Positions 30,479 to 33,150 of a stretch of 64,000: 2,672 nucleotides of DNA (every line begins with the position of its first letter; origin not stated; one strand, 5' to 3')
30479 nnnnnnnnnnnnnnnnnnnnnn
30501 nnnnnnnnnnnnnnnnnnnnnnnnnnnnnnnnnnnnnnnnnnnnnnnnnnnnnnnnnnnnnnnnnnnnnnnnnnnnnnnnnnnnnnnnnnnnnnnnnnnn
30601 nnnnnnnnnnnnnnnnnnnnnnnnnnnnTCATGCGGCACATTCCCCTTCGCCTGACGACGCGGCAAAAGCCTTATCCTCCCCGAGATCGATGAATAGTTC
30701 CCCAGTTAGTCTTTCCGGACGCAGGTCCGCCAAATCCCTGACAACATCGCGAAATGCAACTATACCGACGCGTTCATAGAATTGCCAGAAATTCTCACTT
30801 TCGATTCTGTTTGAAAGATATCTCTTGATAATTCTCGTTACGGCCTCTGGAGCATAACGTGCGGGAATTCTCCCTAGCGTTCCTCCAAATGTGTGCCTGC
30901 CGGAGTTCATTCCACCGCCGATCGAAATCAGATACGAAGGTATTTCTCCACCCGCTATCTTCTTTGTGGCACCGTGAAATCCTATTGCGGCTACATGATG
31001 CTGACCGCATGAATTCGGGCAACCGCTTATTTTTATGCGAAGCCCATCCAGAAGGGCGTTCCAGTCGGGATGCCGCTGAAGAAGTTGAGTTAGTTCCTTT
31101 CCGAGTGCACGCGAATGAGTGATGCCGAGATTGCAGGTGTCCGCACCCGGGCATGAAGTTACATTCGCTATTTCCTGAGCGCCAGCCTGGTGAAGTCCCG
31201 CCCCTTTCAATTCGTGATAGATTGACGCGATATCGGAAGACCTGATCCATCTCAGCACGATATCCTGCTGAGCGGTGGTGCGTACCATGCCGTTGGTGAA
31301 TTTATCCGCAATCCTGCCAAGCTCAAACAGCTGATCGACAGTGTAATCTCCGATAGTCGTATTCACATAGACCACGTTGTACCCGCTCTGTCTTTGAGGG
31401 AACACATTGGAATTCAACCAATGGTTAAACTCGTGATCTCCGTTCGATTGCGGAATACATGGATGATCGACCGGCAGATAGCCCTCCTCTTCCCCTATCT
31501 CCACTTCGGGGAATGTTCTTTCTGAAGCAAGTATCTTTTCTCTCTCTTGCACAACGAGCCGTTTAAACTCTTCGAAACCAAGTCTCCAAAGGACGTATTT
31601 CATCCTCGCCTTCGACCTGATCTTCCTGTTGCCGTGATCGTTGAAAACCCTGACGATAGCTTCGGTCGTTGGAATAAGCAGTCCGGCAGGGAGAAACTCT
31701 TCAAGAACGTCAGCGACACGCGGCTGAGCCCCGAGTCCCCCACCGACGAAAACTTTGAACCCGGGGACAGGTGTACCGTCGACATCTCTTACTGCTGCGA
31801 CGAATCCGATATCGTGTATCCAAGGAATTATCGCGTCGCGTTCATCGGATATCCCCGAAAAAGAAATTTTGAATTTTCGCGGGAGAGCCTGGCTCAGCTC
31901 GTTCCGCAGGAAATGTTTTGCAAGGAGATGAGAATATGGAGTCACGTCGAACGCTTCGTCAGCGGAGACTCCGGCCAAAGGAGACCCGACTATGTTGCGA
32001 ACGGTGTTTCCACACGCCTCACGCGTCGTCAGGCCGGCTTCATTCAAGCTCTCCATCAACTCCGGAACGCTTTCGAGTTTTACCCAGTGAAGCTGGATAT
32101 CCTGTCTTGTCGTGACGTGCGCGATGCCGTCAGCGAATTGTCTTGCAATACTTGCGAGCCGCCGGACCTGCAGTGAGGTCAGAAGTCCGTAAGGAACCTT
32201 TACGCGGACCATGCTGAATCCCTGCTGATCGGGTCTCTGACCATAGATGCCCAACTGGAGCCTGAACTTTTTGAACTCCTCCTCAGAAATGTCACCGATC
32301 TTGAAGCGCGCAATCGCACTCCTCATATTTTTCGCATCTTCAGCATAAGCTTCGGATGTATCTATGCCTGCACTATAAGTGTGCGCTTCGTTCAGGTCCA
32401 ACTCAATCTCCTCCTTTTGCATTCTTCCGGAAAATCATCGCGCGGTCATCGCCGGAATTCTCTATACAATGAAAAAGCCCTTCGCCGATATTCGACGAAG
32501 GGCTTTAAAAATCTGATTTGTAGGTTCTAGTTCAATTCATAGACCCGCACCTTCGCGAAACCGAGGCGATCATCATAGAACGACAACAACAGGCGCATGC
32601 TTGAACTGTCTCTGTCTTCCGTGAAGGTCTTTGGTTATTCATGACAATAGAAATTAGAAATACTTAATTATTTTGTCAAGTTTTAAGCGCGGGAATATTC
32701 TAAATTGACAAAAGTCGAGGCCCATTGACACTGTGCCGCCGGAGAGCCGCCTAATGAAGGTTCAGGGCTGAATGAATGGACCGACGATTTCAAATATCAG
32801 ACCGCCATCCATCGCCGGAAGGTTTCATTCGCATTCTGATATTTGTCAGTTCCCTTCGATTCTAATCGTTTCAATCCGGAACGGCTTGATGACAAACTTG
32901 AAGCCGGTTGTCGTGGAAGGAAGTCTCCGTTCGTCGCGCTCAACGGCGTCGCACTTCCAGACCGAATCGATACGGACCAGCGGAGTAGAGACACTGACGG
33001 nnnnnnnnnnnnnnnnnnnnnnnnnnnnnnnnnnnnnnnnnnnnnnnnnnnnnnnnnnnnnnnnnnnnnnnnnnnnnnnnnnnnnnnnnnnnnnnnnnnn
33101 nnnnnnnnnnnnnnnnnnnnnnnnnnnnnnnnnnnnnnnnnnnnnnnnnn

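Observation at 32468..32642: Cys-codon-rich leader ORF plus intrinsic terminator in the leader of the sulfite reductase/cysteine operon: candidate ribosome-mediated cysteine attenuator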

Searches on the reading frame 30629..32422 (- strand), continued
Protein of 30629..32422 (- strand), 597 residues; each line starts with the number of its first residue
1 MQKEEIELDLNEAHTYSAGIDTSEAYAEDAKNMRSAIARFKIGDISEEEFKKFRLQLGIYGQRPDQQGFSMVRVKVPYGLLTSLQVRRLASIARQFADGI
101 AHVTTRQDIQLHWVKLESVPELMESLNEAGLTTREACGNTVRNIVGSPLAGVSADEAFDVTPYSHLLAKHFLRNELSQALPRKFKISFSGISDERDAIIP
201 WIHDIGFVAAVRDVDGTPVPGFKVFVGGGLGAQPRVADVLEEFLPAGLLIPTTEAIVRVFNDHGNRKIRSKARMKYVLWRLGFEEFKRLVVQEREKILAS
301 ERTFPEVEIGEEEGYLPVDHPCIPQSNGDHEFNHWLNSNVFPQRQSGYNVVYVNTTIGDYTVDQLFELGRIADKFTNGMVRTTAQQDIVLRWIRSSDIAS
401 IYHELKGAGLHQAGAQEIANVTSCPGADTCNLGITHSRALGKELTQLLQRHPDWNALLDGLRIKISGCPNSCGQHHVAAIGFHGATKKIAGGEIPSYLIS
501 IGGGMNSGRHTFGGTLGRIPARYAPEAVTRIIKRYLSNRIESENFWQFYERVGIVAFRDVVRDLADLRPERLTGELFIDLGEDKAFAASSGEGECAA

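Call 53: list_cluster_members(proteins=[P0001, P0003, P0005, P0016, P0032])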
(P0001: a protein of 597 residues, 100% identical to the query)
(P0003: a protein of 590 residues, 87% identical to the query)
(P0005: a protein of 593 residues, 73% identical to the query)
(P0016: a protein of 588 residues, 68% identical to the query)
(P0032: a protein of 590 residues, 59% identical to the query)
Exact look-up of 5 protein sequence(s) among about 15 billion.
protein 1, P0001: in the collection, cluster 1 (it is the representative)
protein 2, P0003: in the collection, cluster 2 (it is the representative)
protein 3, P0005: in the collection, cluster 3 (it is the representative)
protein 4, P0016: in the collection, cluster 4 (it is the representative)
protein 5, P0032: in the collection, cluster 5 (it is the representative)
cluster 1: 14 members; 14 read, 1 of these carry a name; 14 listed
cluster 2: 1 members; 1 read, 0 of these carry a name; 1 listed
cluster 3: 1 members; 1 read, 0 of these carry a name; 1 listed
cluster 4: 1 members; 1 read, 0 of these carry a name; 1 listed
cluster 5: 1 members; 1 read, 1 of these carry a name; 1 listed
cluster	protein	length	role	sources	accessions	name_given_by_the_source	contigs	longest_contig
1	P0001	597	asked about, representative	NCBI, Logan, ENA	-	-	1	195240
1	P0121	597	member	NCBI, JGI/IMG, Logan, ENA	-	sulfite reductase beta subunit-like hemoprotein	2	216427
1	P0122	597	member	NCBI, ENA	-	-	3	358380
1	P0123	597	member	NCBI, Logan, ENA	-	-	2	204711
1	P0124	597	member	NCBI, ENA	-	-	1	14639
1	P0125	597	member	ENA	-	-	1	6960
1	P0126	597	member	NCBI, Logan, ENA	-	-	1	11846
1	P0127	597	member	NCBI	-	-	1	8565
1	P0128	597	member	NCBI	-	-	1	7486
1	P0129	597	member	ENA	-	-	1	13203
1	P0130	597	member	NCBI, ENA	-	-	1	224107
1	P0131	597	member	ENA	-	-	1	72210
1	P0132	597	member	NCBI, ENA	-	-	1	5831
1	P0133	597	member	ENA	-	-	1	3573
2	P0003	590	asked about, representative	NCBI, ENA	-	-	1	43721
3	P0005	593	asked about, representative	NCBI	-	-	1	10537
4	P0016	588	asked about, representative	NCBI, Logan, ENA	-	-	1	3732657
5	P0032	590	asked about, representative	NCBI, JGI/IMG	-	sulfite reductase beta subunit-like hemoprotein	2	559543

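Call 58: find_encoding_contigs(protein=P0035, flank=2500, max_places=2)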
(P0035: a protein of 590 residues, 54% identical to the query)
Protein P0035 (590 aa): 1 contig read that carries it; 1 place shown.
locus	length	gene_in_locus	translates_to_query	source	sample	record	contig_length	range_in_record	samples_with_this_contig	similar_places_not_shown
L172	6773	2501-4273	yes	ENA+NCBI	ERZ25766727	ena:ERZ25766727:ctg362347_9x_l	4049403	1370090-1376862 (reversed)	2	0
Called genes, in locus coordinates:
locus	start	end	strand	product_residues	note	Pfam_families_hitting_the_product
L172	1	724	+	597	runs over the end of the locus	PF01336:tRNA_anti-codon, PF00152:tRNA-synt_2, PF02938:GAD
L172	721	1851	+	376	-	PF01820:Dala_Dala_lig_N, PF02222:ATP-grasp, PF07478:Dala_Dala_lig_C, PF02786:CPSase_L_D2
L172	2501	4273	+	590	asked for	PF03460:NIR_SIR_ferr, PF01077:NIR_SIR, PF03460:NIR_SIR_ferr, PF01077:NIR_SIR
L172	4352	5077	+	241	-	PF01507:PAPS_reduct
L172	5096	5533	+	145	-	PF09834:DUF2061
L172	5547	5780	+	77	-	PF09834:DUF2061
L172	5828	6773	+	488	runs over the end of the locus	PF13241:NAD_binding_7, PF14824:Sirohm_synth_M, PF00590:TP_methylase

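Call 66: search_protein_families(library=pfam, proteins=[L008:2961-3863:+, L011:3107-3913:+, L014:658-1404:+, L022:537-1445:+, L079:506-850:+, L032:491-769:+])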
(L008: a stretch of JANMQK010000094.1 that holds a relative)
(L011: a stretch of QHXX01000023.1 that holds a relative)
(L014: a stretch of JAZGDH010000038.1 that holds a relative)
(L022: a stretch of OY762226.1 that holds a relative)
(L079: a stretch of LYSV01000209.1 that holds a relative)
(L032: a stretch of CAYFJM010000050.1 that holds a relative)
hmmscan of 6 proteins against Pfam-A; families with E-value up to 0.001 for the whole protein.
L008:2961-3863:+ (300 aa): 0 families

L011:3107-3913:+ (268 aa): 1 family
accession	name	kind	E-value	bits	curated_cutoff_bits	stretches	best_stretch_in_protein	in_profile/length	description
PF01507.26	PAPS_reduct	-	1.8e-51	175.1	22.5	1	66-236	2-175/175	Phosphoadenosine phosphosulfate reductase domain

L014:658-1404:+ (248 aa): 1 family
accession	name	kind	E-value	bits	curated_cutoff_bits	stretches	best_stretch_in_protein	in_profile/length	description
PF01507.26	PAPS_reduct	-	4.7e-49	167.2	22.5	1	48-217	2-174/175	Phosphoadenosine phosphosulfate reductase domain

L022:537-1445:+ (302 aa): 1 family
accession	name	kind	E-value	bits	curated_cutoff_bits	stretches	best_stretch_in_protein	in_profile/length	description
PF01925.25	TauE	-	3.9e-41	141.7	32.6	1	7-246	3-237/237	Sulfite exporter TauE/SafE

L079:506-850:+ (114 aa): 4 families
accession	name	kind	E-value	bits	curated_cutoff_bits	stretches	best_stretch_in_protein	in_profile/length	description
PF12838.12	Fer4_7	-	0.00017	22.4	27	1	9-91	2-52/52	4Fe-4S dicluster domain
PF13237.11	Fer4_10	-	0.00022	21.5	25.5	1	5-88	5-53/53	4Fe-4S dicluster domain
PF00037.32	Fer4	-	0.0004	20.5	21.1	1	5-25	4-24/24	4Fe-4S binding domain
PF13187.11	Fer4_9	-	0.00072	20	27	0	8-90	1-50/52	4Fe-4S dicluster domain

L032:491-769:+ (92 aa): 1 family
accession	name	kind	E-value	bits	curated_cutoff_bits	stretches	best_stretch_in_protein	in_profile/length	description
PF01925.25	TauE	-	2.4e-12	47.5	32.6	1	3-86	154-237/237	Sulfite exporter TauE/SafE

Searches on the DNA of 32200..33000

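Call 3: search_rna_families(source=window, start=32200, end=33000, threshold=evalue, max_evalue=10, show_alignments=3)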
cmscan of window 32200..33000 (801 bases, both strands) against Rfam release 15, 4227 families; matches with E-value up to 10: 9.
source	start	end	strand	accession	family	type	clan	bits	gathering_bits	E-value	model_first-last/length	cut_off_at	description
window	32462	32639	-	RF00557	L10_leader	Cis-reg; leader;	-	27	44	0.031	1-138/138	no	Ribosomal protein L10 leader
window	32469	32631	-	RF00515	PyrR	Cis-reg;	-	25.5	54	0.35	1-115/115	no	PyrR binding site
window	32472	32533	-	RF02589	Spy779816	Gene; sRNA;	-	18.5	67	3.3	1-88/88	no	S. pyogenes small RNA 779816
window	32471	32586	-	RF02428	SpF11_sRNA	Gene; sRNA;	-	18.2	54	6.8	1-95/95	no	Streptococcus sRNA SpF11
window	32470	32507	-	RF01862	TB10Cs4H2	Gene; snRNA; snoRNA; HACA-box;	-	18.1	50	0.94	12-53/67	no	Trypanosomatid snoRNA TB10Cs4H2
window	32822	32885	-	RF01369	CRISPR-DR56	Gene; CRISPR;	-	17.2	35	2.4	1-37/37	no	CRISPR RNA direct repeat element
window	32316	32385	-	RF03137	S15-Methanomicrobia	Cis-reg; leader;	CL00121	16.8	42.2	2.7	1-74/74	no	S15-Methanomicrobia ribosomal protein leader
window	32868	32897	+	RF01315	CRISPR-DR2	Gene; CRISPR;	CL00014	16.1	37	8.1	1-30/30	no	CRISPR RNA direct repeat element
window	32609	32624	-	RF03142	L2-Alphaproteobacteria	Cis-reg; leader;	-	13.9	37.8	1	1-66/66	no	L2-Alphaproteobacteria ribosomal protein leader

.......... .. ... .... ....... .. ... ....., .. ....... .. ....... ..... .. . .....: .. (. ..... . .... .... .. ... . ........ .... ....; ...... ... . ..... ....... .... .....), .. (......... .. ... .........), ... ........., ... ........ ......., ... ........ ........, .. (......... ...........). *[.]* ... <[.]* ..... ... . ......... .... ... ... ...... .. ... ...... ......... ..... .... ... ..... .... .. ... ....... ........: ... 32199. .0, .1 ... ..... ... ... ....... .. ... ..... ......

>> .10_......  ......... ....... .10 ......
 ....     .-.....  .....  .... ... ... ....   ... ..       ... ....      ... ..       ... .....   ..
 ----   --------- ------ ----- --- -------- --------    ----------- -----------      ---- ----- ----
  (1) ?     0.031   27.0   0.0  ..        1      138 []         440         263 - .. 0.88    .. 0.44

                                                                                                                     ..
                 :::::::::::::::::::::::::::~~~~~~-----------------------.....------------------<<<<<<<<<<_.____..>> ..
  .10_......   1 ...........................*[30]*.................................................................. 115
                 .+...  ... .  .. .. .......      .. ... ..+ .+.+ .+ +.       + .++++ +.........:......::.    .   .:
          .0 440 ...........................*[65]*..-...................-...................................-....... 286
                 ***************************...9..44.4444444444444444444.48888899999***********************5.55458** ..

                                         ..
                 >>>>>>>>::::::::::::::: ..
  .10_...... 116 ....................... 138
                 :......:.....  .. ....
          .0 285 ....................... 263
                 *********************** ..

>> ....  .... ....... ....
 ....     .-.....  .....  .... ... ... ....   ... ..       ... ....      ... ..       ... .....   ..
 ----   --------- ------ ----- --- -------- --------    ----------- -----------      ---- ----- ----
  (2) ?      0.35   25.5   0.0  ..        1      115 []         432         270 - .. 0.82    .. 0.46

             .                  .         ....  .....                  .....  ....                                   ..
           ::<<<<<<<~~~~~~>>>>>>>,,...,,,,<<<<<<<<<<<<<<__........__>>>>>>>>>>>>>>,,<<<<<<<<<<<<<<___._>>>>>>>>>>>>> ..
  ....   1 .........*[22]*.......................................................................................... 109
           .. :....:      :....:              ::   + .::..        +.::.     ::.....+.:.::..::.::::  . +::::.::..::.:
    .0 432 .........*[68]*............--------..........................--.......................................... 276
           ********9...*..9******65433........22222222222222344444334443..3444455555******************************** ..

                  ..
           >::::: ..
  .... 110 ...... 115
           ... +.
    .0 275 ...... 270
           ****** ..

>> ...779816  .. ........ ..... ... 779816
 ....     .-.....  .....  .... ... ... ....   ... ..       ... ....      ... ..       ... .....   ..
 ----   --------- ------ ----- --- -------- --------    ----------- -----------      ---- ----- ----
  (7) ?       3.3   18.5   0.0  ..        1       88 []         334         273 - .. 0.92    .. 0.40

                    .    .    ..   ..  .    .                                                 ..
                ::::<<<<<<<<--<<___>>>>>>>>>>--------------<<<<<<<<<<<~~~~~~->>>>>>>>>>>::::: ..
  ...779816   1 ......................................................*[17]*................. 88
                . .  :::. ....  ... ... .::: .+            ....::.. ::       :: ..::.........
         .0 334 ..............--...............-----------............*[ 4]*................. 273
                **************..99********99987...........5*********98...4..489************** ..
